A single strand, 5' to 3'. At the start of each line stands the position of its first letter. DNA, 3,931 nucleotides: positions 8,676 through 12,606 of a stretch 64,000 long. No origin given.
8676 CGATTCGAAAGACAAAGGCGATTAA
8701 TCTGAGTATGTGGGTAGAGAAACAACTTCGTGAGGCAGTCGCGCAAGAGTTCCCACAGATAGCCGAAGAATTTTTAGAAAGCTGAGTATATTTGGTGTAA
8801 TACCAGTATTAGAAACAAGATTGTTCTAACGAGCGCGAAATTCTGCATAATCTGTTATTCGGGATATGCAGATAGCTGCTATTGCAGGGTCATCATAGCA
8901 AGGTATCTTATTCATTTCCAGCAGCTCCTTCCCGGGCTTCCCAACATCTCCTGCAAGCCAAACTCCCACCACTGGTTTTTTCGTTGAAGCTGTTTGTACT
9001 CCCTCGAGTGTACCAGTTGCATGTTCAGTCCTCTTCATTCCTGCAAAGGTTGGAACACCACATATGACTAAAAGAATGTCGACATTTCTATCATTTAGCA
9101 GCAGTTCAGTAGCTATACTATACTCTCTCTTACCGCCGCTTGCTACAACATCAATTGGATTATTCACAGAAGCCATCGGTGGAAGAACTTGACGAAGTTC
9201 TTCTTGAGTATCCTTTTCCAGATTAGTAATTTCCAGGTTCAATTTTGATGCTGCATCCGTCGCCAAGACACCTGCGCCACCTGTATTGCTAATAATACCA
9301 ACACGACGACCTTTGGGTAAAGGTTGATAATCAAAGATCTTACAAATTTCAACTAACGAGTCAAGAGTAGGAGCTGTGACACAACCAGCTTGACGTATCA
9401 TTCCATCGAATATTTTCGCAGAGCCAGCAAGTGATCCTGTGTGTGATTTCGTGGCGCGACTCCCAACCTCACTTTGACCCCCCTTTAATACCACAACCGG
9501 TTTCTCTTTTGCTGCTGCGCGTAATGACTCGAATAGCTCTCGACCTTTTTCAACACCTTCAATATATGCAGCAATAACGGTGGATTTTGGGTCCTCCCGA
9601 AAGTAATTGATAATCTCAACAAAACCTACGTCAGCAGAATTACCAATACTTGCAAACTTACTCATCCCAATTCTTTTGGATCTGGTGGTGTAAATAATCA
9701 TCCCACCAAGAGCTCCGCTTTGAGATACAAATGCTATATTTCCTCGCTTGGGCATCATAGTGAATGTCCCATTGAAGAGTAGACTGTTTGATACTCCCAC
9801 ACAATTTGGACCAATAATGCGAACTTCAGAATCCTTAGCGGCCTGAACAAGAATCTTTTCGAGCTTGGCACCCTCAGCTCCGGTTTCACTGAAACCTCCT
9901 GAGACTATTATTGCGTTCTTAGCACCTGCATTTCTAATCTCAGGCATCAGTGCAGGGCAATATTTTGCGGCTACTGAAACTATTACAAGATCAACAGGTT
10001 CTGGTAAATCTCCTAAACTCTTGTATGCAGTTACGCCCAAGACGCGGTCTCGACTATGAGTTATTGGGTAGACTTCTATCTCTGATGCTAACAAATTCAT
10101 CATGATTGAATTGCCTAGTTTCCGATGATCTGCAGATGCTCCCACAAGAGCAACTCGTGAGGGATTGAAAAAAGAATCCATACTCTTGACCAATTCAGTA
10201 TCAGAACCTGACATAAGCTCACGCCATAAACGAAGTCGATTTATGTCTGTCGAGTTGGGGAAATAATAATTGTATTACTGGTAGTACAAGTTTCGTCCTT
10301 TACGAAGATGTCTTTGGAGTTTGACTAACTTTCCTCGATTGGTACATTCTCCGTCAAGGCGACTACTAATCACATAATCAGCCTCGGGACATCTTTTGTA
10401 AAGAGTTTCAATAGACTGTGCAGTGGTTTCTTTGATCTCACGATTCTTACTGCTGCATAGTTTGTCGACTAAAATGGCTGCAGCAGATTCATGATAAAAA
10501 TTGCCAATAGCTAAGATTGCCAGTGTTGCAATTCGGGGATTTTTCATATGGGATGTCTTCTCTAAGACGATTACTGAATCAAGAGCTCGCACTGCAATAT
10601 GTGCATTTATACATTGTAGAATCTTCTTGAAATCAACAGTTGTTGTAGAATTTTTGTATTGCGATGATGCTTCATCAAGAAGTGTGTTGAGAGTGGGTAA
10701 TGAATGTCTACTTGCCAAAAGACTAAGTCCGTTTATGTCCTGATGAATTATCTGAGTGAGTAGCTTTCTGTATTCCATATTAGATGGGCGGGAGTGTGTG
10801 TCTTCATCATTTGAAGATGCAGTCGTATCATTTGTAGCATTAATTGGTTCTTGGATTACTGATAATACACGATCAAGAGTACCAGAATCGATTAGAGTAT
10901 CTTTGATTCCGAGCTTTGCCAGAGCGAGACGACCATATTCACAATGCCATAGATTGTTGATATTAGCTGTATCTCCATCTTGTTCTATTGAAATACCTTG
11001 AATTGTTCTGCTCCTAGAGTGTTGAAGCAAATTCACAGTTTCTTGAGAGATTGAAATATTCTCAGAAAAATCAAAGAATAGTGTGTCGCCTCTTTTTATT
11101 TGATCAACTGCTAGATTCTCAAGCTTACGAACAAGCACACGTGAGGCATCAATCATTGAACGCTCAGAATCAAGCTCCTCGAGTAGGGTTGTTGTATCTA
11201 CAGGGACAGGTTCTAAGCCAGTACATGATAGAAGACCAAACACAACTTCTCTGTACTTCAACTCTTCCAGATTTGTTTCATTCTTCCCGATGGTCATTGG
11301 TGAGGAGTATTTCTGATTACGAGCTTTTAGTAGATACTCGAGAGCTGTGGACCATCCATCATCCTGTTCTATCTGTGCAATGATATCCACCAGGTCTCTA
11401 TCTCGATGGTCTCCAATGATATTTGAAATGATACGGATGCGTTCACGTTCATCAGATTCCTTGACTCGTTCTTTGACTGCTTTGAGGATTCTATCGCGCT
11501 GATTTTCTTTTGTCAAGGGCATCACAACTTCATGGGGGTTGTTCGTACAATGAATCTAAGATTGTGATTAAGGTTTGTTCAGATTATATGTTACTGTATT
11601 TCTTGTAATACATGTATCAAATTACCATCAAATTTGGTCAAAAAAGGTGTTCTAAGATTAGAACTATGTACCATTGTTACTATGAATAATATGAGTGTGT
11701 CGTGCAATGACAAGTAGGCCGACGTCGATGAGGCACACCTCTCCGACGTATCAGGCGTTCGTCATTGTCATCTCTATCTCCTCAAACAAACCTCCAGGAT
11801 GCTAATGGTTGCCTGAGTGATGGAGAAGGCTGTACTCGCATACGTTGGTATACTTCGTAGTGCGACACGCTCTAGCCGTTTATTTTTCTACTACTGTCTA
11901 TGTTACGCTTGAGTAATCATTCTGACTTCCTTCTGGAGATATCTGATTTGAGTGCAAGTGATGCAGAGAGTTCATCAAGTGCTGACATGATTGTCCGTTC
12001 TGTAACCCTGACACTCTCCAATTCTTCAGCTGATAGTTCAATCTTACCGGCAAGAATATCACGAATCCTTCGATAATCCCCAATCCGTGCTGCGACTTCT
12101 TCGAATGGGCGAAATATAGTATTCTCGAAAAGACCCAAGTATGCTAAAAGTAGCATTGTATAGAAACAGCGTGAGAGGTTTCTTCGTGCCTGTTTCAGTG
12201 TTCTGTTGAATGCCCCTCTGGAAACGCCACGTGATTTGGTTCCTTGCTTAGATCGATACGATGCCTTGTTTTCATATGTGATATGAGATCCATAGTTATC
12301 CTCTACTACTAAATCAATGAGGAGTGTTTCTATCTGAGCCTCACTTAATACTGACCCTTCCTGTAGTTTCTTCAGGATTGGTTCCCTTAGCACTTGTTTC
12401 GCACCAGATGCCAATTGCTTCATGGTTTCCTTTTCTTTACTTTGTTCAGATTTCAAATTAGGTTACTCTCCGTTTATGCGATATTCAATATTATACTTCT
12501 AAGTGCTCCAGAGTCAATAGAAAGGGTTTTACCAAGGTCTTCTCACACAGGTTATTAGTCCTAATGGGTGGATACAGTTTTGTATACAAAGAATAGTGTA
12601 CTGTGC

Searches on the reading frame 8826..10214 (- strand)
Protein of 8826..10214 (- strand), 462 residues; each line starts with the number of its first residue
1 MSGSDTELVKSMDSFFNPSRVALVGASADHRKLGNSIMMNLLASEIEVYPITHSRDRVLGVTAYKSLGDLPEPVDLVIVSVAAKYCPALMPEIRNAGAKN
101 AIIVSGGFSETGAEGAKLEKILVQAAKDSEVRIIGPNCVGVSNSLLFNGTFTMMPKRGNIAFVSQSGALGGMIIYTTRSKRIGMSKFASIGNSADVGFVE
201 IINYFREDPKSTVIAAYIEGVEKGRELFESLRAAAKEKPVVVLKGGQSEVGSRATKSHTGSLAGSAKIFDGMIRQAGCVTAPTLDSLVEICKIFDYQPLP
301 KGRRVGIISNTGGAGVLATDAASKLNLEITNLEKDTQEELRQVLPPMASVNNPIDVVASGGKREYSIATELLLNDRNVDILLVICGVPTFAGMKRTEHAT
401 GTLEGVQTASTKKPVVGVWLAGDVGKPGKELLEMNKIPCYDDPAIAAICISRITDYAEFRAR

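Call 8: search_protein_families(library=pfam, proteins=[window:8826-10214:-])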
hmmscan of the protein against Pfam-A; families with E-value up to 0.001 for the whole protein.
window:8826-10214:- (462 aa): 4 families
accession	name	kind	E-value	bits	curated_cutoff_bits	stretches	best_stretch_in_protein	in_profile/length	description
PF13607.11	Succ_CoA_lig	-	2.9e-48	163.6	27.4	1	157-294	1-138/138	Succinyl-CoA ligase like flavodoxin domain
PF13380.12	CoA_binding_2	-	2.3e-22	80.1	22.8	1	20-143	2-115/116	CoA binding domain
PF19045.5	Ligase_CoA_2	-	8.4e-12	45.9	23.7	1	306-425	2-121/162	Ligase-CoA domain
PF02629.25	CoA_binding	-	0.0001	23.4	22.3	1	18-105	3-95/97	CoA binding domain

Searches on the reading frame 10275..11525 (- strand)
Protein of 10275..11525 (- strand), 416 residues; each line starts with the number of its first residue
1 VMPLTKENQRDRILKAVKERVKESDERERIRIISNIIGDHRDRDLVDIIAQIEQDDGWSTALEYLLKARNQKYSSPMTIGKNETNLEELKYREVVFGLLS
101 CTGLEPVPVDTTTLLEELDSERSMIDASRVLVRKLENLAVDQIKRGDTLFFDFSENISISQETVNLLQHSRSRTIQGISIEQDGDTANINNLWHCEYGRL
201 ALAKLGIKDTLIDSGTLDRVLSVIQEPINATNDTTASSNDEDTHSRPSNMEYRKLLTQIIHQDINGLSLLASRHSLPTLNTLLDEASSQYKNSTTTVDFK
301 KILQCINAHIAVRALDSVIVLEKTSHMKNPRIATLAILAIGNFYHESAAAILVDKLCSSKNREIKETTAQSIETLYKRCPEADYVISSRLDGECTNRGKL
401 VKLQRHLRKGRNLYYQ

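Call 8: search_protein_families(library=pfam, proteins=[window:10275-11525:-])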
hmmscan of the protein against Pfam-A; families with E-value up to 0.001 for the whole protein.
window:10275-11525:- (416 aa): 0 families

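Call 20: search_protein_families(library=pfam, proteins=[window:10275-11525:-], max_evalue=5)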
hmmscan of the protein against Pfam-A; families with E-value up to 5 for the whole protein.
window:10275-11525:- (416 aa): 3 families
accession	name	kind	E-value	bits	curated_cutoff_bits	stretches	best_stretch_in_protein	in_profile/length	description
PF13646.12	HEAT_2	-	0.0027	18.4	27.7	1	328-373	12-56/88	HEAT repeats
PF05373.16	Pro_3_hydrox_C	-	0.021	15.5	25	1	13-53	15-56/101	L-proline 3-hydroxylase, C-terminal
PF25577.1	TPR_TAF2_C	-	0.031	13.5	27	1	242-359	139-258/363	TAF2-like, TPR repeats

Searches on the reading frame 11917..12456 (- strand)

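Call 7: search_protein_families(library=pfam, proteins=[window:11917-12456:-])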
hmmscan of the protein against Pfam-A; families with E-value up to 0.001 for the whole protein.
window:11917-12456:- (179 aa): 0 families

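Call 20: search_protein_families(library=pfam, proteins=[window:11917-12456:-], max_evalue=5)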
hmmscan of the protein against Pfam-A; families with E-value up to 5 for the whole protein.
window:11917-12456:- (179 aa): 1 family
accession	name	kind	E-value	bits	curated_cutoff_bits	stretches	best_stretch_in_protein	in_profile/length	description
PF02001.22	DUF134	-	0.03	15.3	27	1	65-96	49-80/98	Protein of unknown function DUF134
